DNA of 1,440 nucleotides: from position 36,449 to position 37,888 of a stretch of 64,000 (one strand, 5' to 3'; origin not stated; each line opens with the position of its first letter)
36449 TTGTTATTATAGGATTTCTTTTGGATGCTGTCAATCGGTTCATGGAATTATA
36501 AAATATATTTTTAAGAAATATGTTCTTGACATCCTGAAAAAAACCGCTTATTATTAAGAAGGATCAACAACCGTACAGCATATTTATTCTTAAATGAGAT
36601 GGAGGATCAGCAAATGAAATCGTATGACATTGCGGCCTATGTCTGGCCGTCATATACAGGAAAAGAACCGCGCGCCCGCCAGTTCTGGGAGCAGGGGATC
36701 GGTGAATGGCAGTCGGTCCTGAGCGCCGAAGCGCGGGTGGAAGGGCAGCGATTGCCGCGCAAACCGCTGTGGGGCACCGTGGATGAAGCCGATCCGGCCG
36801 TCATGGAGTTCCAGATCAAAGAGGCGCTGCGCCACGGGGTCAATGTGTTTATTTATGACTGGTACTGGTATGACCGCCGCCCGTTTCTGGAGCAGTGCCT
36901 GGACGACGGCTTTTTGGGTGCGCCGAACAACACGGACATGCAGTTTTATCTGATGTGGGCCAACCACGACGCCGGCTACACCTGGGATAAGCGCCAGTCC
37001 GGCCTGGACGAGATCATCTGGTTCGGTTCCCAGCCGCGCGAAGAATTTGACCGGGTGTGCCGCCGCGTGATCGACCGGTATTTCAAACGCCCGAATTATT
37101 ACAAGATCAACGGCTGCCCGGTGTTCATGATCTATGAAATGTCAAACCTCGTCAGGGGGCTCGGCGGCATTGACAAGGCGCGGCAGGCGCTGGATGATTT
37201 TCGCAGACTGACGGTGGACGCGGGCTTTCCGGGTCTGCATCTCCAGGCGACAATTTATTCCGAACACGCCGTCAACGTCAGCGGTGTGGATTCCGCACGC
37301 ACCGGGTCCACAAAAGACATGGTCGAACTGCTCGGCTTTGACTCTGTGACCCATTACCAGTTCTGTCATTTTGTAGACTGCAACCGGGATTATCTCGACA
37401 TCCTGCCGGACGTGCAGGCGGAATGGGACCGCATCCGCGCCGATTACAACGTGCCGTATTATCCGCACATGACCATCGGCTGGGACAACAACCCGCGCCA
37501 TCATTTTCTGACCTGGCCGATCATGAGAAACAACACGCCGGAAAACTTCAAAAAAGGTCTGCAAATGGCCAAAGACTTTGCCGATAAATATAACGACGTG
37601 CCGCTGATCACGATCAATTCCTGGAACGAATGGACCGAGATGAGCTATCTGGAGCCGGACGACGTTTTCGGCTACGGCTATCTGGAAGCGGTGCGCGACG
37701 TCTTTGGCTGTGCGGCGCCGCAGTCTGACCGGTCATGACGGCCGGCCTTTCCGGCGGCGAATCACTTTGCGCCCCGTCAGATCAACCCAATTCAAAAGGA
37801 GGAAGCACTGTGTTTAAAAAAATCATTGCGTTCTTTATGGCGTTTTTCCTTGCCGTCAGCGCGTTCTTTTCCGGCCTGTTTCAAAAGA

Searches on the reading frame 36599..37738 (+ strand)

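Call 15: search_protein_families(library=pfam, proteins=[window:36599-37738:+], max_evalue=0.001)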
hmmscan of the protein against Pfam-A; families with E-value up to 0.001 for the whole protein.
window:36599-37738:+ (379 aa): 2 families
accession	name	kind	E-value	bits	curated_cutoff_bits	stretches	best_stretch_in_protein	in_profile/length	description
PF14307.12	Glyco_tran_WbsX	-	2.4e-46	159.2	25.1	1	24-365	13-350/350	Glycosyltransferase WbsX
PF16317.11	Glyco_hydro_99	-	0.00032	20.4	33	0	58-180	62-162/341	Glycosyl hydrolase family 99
